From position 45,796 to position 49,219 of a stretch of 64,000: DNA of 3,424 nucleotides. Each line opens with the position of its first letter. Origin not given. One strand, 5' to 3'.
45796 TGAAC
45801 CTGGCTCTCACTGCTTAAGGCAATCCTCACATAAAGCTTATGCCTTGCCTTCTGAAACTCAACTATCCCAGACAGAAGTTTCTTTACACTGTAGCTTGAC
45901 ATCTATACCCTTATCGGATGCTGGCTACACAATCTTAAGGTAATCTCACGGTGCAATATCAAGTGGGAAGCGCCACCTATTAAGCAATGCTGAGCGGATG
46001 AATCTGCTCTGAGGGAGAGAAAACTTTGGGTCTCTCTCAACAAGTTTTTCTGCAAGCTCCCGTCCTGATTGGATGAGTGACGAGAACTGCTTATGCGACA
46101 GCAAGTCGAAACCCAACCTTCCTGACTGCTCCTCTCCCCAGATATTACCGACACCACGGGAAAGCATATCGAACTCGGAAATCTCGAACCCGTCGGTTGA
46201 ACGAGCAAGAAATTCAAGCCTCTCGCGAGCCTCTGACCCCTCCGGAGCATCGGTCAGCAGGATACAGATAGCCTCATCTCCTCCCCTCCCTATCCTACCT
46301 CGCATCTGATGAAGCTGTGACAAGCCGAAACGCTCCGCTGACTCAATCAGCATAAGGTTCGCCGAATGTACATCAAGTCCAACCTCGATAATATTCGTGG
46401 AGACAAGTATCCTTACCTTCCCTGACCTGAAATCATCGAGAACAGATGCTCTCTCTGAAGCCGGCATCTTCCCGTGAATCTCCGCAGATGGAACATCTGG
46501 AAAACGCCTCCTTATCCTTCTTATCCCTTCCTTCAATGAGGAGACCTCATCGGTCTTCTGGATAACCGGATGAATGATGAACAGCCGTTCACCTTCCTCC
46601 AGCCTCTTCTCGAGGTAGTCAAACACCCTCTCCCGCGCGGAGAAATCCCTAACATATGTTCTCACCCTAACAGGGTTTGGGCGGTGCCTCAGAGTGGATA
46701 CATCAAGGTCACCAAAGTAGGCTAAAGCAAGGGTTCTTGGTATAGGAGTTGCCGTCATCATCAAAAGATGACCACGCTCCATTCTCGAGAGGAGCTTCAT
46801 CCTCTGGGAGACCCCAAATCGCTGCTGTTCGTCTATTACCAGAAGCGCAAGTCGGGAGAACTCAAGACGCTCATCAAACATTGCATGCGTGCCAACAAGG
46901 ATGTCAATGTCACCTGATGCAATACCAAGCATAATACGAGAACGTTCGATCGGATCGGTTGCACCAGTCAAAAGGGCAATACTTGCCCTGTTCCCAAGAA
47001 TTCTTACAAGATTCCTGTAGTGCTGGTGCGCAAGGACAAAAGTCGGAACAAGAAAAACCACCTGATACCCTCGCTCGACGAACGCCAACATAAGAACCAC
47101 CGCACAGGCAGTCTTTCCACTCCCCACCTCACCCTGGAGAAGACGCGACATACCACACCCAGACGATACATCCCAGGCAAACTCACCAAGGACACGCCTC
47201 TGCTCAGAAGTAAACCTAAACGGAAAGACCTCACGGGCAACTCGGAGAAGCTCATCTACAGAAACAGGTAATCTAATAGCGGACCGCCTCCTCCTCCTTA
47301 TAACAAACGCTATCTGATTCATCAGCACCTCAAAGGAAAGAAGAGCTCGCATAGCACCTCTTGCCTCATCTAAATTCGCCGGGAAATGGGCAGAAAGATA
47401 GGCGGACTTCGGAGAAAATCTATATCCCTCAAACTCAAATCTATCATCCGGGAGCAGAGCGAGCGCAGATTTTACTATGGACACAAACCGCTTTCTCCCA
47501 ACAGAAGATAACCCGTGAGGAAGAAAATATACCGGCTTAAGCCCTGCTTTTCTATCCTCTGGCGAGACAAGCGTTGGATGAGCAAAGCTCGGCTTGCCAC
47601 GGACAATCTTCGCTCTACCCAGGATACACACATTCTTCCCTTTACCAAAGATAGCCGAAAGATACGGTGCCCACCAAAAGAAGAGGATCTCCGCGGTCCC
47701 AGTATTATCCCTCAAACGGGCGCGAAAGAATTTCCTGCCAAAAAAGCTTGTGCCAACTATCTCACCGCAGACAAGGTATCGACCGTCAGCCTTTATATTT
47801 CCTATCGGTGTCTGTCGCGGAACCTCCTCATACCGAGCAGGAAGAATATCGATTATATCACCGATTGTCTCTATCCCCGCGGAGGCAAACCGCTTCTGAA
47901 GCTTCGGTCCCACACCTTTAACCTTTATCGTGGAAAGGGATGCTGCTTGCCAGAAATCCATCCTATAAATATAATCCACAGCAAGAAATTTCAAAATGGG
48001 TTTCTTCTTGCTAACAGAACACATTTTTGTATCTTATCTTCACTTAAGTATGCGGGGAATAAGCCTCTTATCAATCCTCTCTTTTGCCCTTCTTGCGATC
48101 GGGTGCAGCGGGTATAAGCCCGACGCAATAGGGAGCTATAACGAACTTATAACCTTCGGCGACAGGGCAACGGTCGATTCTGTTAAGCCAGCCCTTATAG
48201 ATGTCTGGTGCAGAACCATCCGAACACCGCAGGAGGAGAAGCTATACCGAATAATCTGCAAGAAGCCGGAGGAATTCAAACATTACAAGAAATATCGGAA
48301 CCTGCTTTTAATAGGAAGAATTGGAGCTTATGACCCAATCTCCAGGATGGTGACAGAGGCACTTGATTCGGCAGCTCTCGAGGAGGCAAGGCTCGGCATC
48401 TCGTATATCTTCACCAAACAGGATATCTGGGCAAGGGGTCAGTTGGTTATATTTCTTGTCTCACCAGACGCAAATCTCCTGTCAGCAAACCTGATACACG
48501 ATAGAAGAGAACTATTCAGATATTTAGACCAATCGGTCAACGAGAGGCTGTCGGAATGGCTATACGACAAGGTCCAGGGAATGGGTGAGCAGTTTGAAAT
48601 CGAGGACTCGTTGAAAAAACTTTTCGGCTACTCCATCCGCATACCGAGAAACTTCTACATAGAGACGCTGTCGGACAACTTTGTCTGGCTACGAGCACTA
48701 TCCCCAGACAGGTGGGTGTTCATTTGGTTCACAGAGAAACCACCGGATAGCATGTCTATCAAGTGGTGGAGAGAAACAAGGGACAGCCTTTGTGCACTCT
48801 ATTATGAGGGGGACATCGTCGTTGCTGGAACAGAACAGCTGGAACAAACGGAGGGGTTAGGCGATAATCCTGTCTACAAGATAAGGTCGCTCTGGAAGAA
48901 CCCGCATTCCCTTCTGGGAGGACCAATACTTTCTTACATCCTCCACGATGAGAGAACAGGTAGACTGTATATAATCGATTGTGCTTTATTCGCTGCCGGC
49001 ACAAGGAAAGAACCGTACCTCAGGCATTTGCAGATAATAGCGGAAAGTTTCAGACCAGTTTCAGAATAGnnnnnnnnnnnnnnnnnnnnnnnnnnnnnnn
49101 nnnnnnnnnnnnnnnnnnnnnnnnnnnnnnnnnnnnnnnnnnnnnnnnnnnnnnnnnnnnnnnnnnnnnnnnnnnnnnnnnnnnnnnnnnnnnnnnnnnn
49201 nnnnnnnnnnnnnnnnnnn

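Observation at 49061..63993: About 15-kb co-directional locus: glycan biosynthesis genes feed without a break into a T9SS cargo gene and a DUF72 gene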

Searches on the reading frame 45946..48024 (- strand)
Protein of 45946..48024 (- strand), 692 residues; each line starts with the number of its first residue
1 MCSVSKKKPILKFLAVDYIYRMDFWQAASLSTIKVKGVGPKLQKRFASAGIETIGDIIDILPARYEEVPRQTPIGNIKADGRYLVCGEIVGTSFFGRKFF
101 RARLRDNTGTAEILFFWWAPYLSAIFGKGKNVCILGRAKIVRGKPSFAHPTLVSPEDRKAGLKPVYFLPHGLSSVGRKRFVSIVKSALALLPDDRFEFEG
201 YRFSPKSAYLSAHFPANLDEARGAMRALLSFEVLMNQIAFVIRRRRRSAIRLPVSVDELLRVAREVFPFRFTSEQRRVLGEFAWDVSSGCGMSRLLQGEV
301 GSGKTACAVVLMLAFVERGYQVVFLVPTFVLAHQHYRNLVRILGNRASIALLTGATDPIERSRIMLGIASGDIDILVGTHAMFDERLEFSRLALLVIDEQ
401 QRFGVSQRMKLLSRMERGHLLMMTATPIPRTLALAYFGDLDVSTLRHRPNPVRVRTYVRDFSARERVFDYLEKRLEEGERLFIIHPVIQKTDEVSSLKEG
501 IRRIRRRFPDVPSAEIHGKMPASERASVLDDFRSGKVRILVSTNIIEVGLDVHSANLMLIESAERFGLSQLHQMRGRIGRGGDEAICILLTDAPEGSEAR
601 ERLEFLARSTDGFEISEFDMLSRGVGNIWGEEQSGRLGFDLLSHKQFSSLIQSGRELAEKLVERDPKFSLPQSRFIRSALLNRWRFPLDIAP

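Call 5: search_protein_families(library=pfam, proteins=[window:45946-48024:-], max_evalue=0.01)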
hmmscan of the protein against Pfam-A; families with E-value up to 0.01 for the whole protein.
window:45946-48024:- (692 aa): 10 families
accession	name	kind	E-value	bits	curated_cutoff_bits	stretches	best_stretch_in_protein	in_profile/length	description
PF00271.37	Helicase_C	-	1.4e-24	86.9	23.5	1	470-582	5-110/110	Helicase conserved C-terminal domain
PF00270.35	DEAD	-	4.6e-22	79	26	1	293-431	16-163/167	DEAD/DEAH box helicase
PF17191.10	RecG_wedge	-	1.8e-09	37.8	23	1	35-186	5-157/162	RecG wedge domain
PF04851.21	ResIII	-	1.9e-09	38.1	22.5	1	295-427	27-162/164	Type III restriction enzyme, res subunit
PF19833.4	RecG_dom3_C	-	4.8e-08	33.4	26.8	1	610-678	2-71/87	ATP-dependent DNA helicase RecG, domain 3, C-terminal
PF13604.12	AAA_30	-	9.4e-05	22.7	27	1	293-417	20-114/191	AAA domain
PF22590.2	Cas3-like_C_2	-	0.00015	22.5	27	1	497-580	15-103/106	CRISPR-associated nuclease/helicase Cas3, C-terminal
PF14520.12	HHH_5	-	0.00092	20.1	27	1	33-59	5-31/57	Helix-hairpin-helix domain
PF20720.3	nSTAND3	-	0.00095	19.3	27.2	1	295-329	21-54/155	Novel STAND NTPase 3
PF13191.12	AAA_16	-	0.0012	19.8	32.6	1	276-411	10-155/167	AAA ATPase domain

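Call 23: find_homologous_proteins(query=window:45946-47946:-, max_evalue=1e-30)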
Query window:45946-47946:- (666 aa): 7405 proteins with E <= 1e-30 among 8000 candidates; the best 120 are listed.
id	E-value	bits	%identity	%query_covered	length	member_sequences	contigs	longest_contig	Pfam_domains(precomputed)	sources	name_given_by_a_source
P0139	0.0e+0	1476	100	100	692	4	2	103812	PF00270.36,PF17191.11,PF00271.38,PF19833.5,PF04851.22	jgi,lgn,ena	-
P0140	0.0e+0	1334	88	100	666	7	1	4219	PF00270.36,PF13604.13,PF17191.11,PF00271.38,PF19833.5,PF04851.22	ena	-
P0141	2.2e-119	418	36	97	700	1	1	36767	PF00270.36,PF17191.11,PF00271.38,PF01336.32,PF19833.5,PF04851.22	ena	-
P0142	1.2e-116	409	37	98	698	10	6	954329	PF00270.36,PF17191.11,PF00271.38,PF01336.32,PF19833.5,PF04851.22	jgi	jgi:ATP-dependent DNA helicase RecG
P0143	4.1e-116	407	35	97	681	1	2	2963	PF00270.36,PF17191.11,PF00271.38,PF01336.32,PF19833.5,PF04851.22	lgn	-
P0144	6.7e-115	403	38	98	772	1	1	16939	PF00270.36,PF17191.11,PF00271.38,PF01336.32,PF19833.5,PF04851.22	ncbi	ncbi:MAG: ATP-dependent DNA helicase RecG [Candidatus Brocadiia bacterium]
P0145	6.9e-115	403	37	98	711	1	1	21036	PF00270.36,PF17191.11,PF00271.38,PF01336.32,PF19833.5,PF04851.22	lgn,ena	-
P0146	1.1e-114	402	35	99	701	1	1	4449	PF00270.36,PF17191.11,PF00271.38,PF01336.32,PF19833.5,PF04851.22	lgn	-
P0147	1.4e-114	402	35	95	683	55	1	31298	PF00270.36,PF17191.11,PF00271.38,PF01336.32,PF19833.5,PF04851.22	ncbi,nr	ncbi:MAG: ATP-dependent DNA helicase RecG [Firmicutes bacterium]|nr:ATP-dependent DNA helicase RecG 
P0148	1.6e-114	402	37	98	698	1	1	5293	PF00270.36,PF17191.11,PF00271.38,PF22590.3,PF19833.5,PF04851.22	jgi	jgi:ATP-dependent DNA helicase RecG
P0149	1.8e-114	401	35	98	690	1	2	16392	PF00270.36,PF17191.11,PF00271.38,PF19833.5,PF04851.22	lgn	-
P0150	3.1e-114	401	37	98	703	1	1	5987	PF00270.36,PF17191.11,PF00271.38,PF19833.5,PF04851.22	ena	-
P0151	5.4e-114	400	38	98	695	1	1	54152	PF00270.36,PF17191.11,PF00271.38,PF01336.32,PF22590.3,PF19833.5,PF04851.22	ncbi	-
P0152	1.1e-113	399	35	99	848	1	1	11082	PF00270.36,PF17191.11,PF00271.38,PF01336.32,PF19833.5,PF04851.22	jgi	jgi:ATP-dependent DNA helicase RecG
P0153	1.8e-113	398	36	99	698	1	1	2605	PF00270.36,PF17191.11,PF00271.38,PF01336.32,PF22590.3,PF19833.5,PF04851.22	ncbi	ncbi:MAG: ATP-dependent DNA helicase RecG [Fidelibacterota bacterium]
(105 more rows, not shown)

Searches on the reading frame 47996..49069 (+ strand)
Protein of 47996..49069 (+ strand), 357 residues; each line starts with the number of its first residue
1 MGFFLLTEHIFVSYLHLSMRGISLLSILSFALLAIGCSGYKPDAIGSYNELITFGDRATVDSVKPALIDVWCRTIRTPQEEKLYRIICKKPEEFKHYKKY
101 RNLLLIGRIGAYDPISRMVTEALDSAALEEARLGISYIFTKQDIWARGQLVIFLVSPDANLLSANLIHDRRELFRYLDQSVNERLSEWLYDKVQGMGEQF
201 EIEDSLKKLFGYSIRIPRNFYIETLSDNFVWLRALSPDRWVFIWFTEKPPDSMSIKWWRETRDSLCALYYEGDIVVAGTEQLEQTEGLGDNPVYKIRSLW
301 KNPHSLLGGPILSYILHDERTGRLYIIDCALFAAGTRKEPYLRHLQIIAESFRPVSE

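Call 5: search_protein_families(library=pfam, proteins=[window:47996-49069:+], max_evalue=0.01)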
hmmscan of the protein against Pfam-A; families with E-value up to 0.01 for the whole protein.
window:47996-49069:+ (357 aa): 1 family
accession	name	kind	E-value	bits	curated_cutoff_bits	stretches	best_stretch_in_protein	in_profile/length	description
PF16125.10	DUF4837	-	1.3e-32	113.5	25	1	44-348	1-292/295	Domain of unknown function (DUF4837)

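Call 67: search_protein_families(library=ncbifam, proteins=[window:47996-49069:+], max_evalue=0.0001)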
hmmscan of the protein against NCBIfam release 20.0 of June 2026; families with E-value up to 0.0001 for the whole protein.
window:47996-49069:+ (357 aa): 0 families
